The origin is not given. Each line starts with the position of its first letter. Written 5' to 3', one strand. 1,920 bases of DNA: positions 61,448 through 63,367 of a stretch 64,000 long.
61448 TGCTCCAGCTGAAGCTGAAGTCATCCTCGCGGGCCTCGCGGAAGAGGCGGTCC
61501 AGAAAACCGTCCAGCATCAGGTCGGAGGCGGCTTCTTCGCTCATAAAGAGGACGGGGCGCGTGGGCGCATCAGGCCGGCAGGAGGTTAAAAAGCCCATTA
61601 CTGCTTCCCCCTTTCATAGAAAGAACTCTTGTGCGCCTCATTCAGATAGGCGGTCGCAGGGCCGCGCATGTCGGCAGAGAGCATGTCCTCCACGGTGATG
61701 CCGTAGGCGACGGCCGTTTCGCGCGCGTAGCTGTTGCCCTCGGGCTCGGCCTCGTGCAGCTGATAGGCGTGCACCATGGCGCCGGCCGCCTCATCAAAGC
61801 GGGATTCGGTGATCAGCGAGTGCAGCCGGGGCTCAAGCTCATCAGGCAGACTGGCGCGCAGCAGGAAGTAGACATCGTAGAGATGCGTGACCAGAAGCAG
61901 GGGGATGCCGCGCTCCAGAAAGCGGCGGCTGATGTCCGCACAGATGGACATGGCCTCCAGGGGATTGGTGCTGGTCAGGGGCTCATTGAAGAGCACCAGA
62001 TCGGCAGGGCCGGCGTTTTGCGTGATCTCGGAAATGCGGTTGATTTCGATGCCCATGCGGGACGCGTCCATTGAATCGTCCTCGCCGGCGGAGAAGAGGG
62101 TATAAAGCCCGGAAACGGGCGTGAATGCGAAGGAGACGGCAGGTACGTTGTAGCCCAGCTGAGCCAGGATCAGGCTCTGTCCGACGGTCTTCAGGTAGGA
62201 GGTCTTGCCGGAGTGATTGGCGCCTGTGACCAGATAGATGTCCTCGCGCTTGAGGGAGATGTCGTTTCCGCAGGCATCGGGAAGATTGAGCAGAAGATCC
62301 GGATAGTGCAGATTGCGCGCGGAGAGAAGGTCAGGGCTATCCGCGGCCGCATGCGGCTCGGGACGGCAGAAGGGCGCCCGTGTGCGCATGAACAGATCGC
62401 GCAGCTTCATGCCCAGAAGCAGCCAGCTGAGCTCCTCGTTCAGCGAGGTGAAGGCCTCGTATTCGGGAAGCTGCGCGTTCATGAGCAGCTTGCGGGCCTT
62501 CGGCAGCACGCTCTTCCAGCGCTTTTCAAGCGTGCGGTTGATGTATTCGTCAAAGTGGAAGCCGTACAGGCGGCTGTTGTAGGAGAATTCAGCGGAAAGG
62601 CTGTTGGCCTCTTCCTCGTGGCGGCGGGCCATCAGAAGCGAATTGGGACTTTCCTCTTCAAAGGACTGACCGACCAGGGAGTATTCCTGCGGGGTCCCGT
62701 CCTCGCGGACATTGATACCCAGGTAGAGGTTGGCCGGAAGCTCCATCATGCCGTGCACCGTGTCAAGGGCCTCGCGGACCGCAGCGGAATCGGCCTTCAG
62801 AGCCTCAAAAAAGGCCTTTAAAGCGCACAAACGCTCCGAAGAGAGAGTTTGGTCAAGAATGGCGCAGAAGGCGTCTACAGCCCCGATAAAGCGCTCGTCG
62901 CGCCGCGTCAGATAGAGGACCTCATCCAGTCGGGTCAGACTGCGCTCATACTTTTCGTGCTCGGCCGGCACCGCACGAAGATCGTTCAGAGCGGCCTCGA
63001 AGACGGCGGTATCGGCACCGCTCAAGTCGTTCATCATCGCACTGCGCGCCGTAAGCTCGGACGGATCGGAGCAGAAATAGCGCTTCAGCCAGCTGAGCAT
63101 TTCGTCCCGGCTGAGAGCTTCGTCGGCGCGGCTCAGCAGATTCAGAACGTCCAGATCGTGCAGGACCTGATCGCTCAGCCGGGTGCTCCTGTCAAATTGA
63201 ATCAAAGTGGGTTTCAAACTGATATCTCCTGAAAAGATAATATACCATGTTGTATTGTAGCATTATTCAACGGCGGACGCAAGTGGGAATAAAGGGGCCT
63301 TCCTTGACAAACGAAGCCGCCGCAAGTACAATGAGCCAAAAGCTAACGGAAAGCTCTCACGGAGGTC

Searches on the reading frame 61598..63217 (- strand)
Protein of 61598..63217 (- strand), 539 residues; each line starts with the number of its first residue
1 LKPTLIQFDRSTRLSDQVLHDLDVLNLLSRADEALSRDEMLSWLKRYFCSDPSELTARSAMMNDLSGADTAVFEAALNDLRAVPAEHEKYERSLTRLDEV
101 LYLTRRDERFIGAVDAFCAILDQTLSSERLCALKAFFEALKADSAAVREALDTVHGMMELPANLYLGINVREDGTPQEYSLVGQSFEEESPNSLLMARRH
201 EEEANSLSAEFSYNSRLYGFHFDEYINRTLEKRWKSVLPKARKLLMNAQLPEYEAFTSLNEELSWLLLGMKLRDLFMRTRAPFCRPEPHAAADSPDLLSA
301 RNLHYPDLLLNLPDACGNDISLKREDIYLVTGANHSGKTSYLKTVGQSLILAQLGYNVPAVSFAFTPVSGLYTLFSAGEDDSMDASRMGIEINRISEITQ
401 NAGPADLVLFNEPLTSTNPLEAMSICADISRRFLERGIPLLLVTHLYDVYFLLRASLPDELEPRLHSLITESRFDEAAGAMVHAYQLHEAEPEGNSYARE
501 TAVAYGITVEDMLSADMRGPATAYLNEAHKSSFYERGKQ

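Call 95: find_encoding_contigs(protein=window:61598-63217:-, flank=10000, max_places=2)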
Protein window:61598-63217:- (539 aa): no gene with exactly this product is on record in the collection.
